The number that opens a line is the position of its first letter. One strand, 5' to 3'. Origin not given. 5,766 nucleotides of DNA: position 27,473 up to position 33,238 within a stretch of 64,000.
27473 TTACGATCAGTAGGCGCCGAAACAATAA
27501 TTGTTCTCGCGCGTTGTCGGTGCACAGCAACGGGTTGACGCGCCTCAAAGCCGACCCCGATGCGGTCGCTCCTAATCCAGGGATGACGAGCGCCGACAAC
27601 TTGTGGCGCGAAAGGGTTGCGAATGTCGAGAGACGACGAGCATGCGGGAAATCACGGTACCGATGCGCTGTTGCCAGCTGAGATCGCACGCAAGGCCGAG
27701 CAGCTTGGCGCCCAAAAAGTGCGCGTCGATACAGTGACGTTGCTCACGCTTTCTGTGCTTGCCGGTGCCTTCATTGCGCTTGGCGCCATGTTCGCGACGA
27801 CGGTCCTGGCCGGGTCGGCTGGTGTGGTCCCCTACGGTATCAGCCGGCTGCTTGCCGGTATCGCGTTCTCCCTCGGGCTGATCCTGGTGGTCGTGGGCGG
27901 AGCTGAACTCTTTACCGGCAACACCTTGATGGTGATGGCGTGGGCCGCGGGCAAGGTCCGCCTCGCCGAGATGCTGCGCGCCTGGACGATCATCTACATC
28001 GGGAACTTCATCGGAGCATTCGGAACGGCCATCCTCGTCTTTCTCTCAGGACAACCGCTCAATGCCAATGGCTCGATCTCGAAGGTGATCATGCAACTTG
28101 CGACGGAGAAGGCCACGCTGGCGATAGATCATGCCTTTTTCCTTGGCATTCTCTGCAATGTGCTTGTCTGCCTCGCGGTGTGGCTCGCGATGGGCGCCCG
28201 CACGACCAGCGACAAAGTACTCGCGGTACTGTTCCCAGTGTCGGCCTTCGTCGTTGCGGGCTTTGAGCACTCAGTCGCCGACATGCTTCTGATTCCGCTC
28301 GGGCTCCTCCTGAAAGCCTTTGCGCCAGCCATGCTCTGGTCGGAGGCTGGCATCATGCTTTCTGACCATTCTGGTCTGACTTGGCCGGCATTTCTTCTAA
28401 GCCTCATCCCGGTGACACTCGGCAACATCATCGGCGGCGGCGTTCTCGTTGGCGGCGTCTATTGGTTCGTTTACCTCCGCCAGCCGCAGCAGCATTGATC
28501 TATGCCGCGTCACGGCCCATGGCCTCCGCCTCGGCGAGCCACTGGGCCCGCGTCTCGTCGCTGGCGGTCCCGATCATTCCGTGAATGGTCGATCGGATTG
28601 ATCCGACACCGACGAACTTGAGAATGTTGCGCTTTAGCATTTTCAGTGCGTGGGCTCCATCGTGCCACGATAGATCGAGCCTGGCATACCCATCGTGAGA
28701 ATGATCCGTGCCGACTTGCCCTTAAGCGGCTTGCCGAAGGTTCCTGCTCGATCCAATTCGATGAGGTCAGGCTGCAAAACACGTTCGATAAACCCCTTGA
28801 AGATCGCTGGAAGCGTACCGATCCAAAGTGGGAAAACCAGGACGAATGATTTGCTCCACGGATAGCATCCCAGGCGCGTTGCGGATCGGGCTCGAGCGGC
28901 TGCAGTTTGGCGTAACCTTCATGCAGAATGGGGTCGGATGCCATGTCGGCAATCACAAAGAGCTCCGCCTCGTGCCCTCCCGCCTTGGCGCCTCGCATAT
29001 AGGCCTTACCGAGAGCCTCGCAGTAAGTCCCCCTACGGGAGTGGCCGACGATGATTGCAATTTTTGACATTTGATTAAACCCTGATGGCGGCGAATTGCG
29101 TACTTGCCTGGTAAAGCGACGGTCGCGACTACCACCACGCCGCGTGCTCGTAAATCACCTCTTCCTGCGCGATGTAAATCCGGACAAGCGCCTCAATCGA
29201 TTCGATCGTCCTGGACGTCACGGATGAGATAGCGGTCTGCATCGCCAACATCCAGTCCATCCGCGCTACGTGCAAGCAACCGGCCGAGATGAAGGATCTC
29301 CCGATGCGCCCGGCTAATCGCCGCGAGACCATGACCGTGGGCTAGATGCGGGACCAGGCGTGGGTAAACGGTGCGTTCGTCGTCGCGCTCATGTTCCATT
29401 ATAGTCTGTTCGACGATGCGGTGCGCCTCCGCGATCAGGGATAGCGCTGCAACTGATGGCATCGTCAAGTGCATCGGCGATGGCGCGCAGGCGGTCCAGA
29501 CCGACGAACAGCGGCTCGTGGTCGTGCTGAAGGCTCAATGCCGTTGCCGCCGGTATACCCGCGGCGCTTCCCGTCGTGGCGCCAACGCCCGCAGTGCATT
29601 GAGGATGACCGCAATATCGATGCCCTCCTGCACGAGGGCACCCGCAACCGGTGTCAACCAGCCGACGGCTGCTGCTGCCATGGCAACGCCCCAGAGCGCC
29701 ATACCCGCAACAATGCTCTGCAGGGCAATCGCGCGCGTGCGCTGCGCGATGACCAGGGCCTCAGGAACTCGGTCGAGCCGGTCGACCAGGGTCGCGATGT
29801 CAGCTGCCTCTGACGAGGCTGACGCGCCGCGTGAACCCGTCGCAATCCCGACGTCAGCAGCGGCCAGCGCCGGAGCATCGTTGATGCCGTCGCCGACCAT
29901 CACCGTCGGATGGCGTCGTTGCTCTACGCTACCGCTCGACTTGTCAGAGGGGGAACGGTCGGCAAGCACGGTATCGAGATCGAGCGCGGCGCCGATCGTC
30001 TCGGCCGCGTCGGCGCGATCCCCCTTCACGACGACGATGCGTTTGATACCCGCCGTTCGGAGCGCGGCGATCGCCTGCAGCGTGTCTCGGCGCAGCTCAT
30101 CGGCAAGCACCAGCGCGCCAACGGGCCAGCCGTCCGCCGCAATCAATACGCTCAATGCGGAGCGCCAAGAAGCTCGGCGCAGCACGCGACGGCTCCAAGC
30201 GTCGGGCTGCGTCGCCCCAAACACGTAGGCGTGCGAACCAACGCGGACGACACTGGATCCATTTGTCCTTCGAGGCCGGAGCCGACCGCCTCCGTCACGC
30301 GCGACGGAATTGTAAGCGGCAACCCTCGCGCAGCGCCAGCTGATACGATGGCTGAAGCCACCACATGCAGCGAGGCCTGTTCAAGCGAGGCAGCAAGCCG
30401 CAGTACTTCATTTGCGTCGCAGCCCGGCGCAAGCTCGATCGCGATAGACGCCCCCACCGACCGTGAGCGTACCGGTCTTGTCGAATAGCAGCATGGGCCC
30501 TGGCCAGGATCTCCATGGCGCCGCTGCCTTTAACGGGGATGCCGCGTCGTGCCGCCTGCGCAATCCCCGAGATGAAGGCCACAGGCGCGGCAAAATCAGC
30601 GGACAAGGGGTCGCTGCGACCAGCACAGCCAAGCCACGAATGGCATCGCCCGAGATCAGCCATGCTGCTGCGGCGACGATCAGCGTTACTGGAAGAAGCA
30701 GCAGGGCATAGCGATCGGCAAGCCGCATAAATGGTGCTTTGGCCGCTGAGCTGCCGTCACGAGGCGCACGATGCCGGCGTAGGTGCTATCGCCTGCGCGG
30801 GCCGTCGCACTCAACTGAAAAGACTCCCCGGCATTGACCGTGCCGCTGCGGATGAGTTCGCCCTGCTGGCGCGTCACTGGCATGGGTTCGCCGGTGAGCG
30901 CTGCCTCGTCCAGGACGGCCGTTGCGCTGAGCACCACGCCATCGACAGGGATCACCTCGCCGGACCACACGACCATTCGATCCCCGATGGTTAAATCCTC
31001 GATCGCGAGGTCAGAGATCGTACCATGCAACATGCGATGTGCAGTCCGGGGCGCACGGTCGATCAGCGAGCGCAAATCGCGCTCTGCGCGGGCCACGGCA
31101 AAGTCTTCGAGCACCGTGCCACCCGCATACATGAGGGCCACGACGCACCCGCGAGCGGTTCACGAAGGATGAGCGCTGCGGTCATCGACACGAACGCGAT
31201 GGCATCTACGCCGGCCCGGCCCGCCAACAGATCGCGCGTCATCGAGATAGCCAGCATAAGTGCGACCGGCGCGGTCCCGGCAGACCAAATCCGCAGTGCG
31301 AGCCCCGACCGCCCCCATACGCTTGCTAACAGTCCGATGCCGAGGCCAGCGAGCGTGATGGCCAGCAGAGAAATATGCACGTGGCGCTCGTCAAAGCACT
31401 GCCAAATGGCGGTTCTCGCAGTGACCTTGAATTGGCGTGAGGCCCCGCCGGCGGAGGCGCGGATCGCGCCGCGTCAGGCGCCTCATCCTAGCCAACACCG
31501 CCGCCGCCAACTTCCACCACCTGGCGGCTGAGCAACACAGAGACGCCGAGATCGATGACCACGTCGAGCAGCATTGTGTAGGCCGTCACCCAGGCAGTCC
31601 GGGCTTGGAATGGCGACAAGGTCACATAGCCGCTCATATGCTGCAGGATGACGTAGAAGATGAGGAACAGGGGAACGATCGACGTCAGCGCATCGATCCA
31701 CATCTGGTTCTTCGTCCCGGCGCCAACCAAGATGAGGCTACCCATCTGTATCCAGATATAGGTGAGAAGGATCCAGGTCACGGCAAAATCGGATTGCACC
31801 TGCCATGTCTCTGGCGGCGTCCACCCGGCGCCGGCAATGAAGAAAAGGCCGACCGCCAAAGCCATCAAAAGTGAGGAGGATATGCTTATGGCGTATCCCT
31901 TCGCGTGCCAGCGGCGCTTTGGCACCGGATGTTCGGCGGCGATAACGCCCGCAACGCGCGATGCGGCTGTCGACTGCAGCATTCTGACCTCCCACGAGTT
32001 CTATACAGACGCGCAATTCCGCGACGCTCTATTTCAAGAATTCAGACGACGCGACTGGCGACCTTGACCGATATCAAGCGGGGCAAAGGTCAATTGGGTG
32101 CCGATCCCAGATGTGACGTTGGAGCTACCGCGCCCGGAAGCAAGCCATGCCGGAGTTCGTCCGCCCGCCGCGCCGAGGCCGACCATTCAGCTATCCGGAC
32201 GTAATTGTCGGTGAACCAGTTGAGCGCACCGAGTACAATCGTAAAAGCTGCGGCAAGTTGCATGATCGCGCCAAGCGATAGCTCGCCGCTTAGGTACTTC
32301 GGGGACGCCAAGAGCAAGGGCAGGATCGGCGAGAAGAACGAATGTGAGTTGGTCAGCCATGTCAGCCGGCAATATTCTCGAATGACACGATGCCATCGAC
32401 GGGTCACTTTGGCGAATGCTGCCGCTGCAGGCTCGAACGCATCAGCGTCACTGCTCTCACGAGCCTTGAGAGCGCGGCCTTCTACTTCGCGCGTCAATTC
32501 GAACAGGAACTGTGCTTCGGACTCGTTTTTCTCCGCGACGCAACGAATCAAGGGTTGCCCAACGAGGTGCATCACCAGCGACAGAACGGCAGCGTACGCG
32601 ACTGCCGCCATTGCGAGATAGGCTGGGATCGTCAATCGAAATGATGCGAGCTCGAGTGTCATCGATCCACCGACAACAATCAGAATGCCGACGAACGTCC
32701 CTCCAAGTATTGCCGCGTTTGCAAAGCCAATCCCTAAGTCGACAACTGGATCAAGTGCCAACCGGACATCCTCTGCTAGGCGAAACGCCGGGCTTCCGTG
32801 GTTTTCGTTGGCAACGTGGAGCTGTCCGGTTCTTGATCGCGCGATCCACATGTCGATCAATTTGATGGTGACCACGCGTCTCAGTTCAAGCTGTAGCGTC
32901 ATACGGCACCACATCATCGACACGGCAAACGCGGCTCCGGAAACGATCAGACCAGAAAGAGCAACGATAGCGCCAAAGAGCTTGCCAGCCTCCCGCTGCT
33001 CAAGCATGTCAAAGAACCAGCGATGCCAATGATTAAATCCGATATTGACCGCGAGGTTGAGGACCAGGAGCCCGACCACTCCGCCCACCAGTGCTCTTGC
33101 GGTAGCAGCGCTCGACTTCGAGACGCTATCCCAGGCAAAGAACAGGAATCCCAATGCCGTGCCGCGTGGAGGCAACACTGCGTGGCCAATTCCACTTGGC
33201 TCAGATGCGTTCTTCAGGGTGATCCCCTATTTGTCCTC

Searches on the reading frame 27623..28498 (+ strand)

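Call 10: search_protein_families(library=pfam, proteins=[window:27623-28498:+])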
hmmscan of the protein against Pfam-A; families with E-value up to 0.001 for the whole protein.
window:27623-28498:+ (291 aa): 1 family
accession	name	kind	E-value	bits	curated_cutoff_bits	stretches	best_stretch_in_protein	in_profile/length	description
PF01226.23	Form_Nir_trans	-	5e-73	245.9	34.6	1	20-282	1-240/240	Formate/nitrite transporter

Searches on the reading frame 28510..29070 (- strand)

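Call 36: search_protein_families(library=pfam, proteins=[window:28510-29070:-], max_evalue=0.01)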
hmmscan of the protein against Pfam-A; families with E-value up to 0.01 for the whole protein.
window:28510-29070:- (186 aa): 1 family
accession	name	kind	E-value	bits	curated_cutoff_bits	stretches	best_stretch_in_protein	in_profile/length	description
PF03358.20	FMN_red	-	0.00012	22.2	24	1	3-73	2-71/152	NADPH-dependent FMN reductase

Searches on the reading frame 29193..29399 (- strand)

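Call 36: search_protein_families(library=pfam, proteins=[window:29193-29399:-], max_evalue=0.01)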
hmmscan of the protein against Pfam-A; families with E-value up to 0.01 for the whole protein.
window:29193-29399:- (68 aa): 1 family
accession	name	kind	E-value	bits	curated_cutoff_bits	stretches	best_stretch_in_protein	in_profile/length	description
PF01814.28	Hemerythrin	-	0.0021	19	25.3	1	2-60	48-106/127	Hemerythrin HHE cation binding domain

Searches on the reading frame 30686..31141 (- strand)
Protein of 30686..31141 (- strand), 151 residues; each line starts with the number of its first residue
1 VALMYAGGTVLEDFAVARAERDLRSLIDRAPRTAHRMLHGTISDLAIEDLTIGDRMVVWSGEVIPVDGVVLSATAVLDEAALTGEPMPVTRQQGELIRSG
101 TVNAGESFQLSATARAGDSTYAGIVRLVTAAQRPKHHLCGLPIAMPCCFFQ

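Call 10: search_protein_families(library=pfam, proteins=[window:30686-31141:-])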
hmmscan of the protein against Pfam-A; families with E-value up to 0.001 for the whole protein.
window:30686-31141:- (151 aa): 1 family
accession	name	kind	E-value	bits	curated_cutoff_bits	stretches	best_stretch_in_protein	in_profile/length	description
PF00122.25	E1-E2_ATPase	-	1.9e-24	86.6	28.1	1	30-137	3-110/181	E1-E2 ATPase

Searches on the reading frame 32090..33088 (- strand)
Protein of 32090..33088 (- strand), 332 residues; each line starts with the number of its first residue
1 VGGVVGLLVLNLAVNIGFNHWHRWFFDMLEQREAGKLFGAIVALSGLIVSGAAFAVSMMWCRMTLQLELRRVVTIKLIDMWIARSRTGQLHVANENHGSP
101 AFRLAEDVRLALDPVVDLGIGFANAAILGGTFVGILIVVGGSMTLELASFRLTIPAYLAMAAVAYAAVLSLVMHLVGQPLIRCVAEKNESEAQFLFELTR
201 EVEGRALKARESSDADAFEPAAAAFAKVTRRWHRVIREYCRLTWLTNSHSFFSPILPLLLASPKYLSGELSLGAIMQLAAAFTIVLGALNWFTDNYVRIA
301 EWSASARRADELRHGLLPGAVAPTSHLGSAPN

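Call 10: search_protein_families(library=pfam, proteins=[window:32090-33088:-])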
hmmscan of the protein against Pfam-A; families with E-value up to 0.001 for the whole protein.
window:32090-33088:- (332 aa): 2 families
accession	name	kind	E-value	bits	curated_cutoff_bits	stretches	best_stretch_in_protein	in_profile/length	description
PF06472.20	ABC_membrane_2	-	1.9e-11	44.3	24.4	1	5-264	21-267/269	ABC transporter transmembrane region 2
PF05992.17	SbmA_BacA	-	1.1e-09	38.7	24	1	10-309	21-307/315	SbmA/BacA-like family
